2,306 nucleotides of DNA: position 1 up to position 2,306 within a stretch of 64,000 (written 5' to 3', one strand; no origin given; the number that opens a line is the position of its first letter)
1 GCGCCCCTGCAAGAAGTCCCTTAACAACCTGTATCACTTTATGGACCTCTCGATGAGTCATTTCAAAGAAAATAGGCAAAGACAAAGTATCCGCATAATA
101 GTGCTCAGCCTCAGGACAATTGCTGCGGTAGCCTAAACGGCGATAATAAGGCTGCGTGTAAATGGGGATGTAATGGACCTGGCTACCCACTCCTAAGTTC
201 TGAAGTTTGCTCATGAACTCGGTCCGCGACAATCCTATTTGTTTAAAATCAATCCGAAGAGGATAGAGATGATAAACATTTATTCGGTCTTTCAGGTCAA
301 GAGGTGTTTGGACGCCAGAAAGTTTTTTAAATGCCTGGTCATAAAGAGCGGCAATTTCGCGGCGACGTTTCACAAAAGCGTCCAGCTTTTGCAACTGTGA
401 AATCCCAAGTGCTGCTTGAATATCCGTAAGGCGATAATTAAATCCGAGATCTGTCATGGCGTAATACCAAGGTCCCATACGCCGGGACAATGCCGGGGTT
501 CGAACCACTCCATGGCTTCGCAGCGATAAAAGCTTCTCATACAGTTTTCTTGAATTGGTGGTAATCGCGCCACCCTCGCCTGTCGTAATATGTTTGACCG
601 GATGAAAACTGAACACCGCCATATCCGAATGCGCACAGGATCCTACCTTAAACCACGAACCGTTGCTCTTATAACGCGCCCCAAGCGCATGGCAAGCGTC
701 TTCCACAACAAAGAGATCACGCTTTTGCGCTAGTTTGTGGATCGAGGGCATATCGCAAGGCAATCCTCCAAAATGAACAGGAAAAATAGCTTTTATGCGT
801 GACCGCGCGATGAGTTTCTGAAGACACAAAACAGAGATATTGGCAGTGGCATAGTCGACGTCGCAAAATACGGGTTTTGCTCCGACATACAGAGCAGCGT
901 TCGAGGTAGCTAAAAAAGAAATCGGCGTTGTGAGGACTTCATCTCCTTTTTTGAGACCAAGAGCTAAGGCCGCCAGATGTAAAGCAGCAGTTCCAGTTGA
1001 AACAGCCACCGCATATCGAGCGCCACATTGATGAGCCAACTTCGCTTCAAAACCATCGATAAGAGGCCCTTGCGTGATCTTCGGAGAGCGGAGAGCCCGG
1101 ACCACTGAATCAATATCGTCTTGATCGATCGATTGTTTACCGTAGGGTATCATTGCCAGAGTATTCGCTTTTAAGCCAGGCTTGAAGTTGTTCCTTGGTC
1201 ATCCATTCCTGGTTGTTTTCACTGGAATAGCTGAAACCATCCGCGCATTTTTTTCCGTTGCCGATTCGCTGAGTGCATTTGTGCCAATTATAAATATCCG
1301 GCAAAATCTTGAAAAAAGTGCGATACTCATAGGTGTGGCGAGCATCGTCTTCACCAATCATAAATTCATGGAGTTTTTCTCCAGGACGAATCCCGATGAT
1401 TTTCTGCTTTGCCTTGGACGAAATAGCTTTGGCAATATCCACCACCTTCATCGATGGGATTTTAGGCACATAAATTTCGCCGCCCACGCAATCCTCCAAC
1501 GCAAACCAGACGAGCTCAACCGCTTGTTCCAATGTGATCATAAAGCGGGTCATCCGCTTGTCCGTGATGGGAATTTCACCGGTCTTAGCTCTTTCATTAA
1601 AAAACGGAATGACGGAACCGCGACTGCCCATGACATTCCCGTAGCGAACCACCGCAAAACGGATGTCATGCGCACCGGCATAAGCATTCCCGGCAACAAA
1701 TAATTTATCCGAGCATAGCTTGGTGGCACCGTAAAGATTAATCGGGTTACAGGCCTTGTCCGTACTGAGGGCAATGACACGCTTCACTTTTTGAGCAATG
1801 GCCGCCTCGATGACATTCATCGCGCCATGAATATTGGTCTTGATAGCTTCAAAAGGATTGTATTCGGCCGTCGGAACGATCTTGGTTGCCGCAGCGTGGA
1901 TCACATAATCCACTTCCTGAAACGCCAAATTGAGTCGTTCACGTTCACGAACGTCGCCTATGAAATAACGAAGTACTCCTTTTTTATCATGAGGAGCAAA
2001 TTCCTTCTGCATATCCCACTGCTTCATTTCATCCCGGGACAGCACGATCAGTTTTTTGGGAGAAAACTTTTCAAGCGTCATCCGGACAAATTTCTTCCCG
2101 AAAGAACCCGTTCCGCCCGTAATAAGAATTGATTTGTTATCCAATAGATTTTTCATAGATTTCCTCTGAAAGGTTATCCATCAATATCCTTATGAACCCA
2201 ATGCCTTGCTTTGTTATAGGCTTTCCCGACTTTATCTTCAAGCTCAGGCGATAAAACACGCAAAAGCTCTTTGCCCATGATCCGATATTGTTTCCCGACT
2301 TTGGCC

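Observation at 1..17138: Envelope glycan locus with four GT-C membrane glycosyltransferases, two polyprenyl-P-sugar synthases, and an Ara4N-like but incomplete gene set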

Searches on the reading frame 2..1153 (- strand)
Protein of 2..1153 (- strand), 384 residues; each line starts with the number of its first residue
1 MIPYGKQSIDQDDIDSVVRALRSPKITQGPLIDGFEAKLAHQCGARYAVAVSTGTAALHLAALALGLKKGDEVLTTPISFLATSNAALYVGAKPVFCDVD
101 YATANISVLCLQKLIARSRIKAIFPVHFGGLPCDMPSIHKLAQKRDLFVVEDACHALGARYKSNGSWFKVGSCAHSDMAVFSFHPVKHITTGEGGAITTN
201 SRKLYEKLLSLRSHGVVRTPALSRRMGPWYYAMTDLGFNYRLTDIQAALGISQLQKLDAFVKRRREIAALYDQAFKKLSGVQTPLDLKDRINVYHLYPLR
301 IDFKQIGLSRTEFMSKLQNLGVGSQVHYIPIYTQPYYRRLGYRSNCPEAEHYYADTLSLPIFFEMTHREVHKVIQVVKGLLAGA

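Call 9: search_protein_families(library=ncbifam, proteins=[window:2-1153:-], max_evalue=0.01)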
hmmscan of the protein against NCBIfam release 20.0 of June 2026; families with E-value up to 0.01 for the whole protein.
window:2-1153:- (384 aa): 8 families
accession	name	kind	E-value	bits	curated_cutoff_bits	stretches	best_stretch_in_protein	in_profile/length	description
TIGR03588.1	PseC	equivalog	1.6e-147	491.4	423.5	1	1-379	1-378/380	UDP-4-amino-4,6-dideoxy-N-acetyl-beta-L-altrosamine transaminase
NF008658.2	PRK11658.1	equivalog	1e-83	281.1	631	1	2-380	5-376/379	UDP-4-amino-4-deoxy-L-arabinose aminotransferase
TIGR04181.1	NHT_00031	hypoth_equivalog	3.1e-71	240.2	420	1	13-360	12-357/359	LegC family aminotransferase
NF008687.0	PRK11706.1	equivalog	7.1e-62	209.3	375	1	1-379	1-372/375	dTDP-4-amino-4,6-dideoxygalactose transaminase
NF011936.0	PRK15407.1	equivalog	1.4e-53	182.2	423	2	2-215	37-251/440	lipopolysaccharide biosynthesis protein RfbH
TIGR02379.1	ECA_wecE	subfamily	5.3e-50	170.3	434.85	1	1-378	1-372/376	dTDP-4-amino-4,6-dideoxy-D-glucose transaminase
TIGR04427.1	PLP_DesI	equivalog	3.7e-48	164.6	650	1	27-378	48-380/390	dTDP-4-dehydro-6-deoxyglucose aminotransferase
TIGR01325.1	O_suc_HS_sulf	equivalog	0.0047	15.6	510.05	1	29-77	53-100/380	O-succinylhomoserine sulfhydrylase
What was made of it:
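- Checked: NCBIfam PseC 491 bits against a cut-off of 423.5 (call 9).
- The ArnB model still scores 281 bits on the aminotransferase (call 9).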

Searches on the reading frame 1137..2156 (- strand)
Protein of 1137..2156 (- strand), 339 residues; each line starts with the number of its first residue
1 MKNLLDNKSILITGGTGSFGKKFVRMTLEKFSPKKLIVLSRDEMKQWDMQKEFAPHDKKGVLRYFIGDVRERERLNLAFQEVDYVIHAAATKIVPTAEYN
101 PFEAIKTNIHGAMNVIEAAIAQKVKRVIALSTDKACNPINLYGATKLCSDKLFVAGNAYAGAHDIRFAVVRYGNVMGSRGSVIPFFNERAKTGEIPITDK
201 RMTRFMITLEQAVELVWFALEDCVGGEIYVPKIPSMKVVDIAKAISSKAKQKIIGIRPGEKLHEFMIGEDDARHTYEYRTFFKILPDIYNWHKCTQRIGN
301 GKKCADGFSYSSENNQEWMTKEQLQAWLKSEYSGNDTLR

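Call 3: search_protein_families(library=pfam, proteins=[window:1137-2156:-])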
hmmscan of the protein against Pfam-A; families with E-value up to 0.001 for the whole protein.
window:1137-2156:- (339 aa): 10 families
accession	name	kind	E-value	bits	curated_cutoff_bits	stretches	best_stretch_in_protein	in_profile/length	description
PF02719.21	Polysacc_synt_2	-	2.1e-100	336.1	20.2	1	10-284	1-291/293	Polysaccharide biosynthesis protein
PF01370.27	Epimerase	-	6.4e-25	88.4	20.9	1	10-229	1-237/240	NAD dependent epimerase/dehydratase family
PF16363.11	GDP_Man_Dehyd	-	2.7e-14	53.8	27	1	11-134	1-131/332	GDP-mannose 4,6 dehydratase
PF01073.25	3Beta_HSD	-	4.6e-13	49.3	22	1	11-138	1-122/280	3-beta hydroxysteroid dehydrogenase/isomerase family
PF07993.18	NAD_binding_4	-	4.1e-09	36.4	20.1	1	12-138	1-142/258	Male sterility protein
PF04321.23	RmlD_sub_bind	-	5.7e-09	35.9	27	1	9-180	2-156/287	RmlD substrate binding domain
PF13460.12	NAD_binding_10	-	7.6e-07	29.6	27.2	1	14-136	1-102/184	NAD(P)H-binding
PF05368.20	NmrA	-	1.4e-06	28.6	27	1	7-128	2-103/298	NmrA-like family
PF08659.16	KR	-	2.2e-05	24.9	22.6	1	10-90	3-90/180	KR domain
PF00106.31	adh_short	-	0.00011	22.1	26.6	1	8-175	1-182/195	short chain dehydrogenase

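Call 9: search_protein_families(library=ncbifam, proteins=[window:1137-2156:-], max_evalue=0.01)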
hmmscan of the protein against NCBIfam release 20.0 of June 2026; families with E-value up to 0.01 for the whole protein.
window:1137-2156:- (339 aa): 26 families (the best 25 are shown)
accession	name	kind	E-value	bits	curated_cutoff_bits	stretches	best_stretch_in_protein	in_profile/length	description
TIGR03589.1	PseB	equivalog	2e-155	516.6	407.75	1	5-327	2-323/324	UDP-N-acetylglucosamine 4,6-dehydratase (inverting)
TIGR04130.1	FnlA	equivalog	5.9e-71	239.1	730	1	5-315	2-313/337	UDP-N-acetylglucosamine 4,6-dehydratase/5-epimerase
TIGR04180.1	EDH_00030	hypoth_equivalog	5.8e-17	61.7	475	1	10-251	1-258/297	NAD-dependent 4,6-dehydratase LegB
TIGR01181.1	dTDP_gluc_dehyt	equivalog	4.7e-16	58.8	365.1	1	10-229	2-240/321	dTDP-glucose 4,6-dehydratase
TIGR01179.1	galE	equivalog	4.1e-14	52.2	262.3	1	10-179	2-180/332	UDP-glucose 4-epimerase GalE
TIGR02622.1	CDP_4_6_dhtase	equivalog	1.9e-12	47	278.45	1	6-135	3-132/352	CDP-glucose 4,6-dehydratase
NF041293.1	G6PDh_Azf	equivalog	5.2e-11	42.4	400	1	7-135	2-118/252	NAD-dependent glucose-6-phosphate dehydrogenase Azf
TIGR03466.1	HpnA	hypoth_equivalog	5.3e-10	38.7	367.65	1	9-132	2-113/327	hopanoid-associated sugar epimerase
TIGR02197.1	heptose_epim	equivalog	4.2e-09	36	274.6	1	10-179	1-174/316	ADP-glyceromanno-heptose 6-epimerase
TIGR01214.1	rmlD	equivalog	8.4e-09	34.9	224.05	1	10-179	2-154/285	dTDP-4-dehydrorhamnose reductase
NF042422.1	oxyalk_red_OleD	equivalog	1.3e-07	31.3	580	1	10-133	3-111/329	2-alkyl-3-oxoalkanoate reductase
TIGR01746.1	Thioester-redct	subfamily_domain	6.3e-06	25.7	213.35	1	10-143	2-147/371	thioester reductase domain-containing protein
NF043036.1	ErythonDh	equivalog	6.5e-06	25.6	325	1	10-127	3-120/321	D-erythronate dehydrogenase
NF007582.0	PRK10217.1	equivalog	7e-06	25.4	698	1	8-122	2-115/355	dTDP-glucose 4,6-dehydratase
NF007956.0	PRK10675.1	subfamily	8.2e-06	25.2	394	1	10-131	3-123/338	UDP-glucose 4-epimerase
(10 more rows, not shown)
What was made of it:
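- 1137..2156 (-): PseB, UDP-GlcNAc 4,6-dehydratase (inverting). It belongs to a separate pseudaminic acid operon. TIGR03589 517 bits against a cut-off of 408 (call 9).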

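Call 12: find_encoding_contigs(protein=window:1137-2156:-, flank=10000, max_places=4)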
Protein window:1137-2156:- (339 aa): 8 contigs read that carry it; 1 place shown.
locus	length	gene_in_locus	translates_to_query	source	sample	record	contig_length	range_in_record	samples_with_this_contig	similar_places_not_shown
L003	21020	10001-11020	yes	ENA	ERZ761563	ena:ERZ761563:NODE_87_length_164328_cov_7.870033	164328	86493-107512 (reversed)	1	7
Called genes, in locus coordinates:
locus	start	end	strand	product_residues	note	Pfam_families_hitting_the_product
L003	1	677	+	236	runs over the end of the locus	PF00535:Glycos_transf_2, PF13641:Glyco_tranf_2_3 (weak)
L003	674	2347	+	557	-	PF13231:PMT_2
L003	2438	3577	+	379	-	PF13472:Lipase_GDSL_2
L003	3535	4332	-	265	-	PF00535:Glycos_transf_2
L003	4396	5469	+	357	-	PF13472:Lipase_GDSL_2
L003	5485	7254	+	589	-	PF13231:PMT_2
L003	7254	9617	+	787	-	-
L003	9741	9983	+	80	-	PF12728:HTH_17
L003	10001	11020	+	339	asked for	PF01073:3Beta_HSD, PF01370:Epimerase, PF02719:Polysacc_synt_2, PF04321:RmlD_sub_bind (weak), PF05368:NmrA (weak), PF16363:GDP_Man_Dehyd, PF07993:NAD_binding_4 (weak), PF13460:NAD_binding_10 (weak), +1 more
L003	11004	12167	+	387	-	PF01041:DegT_DnrJ_EryC1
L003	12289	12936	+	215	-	PF02348:CTP_transf_3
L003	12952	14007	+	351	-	-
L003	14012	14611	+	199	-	PF13489:Methyltransf_23, PF13847:Methyltransf_31 (weak), PF08241:Methyltransf_11 (weak), PF08242:Methyltransf_12, PF13649:Methyltransf_25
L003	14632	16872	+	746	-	PF08889:WbqC, PF00583:Acetyltransf_1 (weak), PF13302:Acetyltransf_3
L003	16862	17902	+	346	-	PF03102:NeuB, PF08666:SAF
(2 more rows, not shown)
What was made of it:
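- On Arn (Ara4N) lipid A modification pathway: It lies in a full pse operon (call 12).
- On Pseudaminic acid pathway: Downstream genes carry CTP_transf_3, WbqC+GNAT and NeuB+SAF domains (call 12).
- Checked: A small HTH_17 gene at 2174-2416 (call 12).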
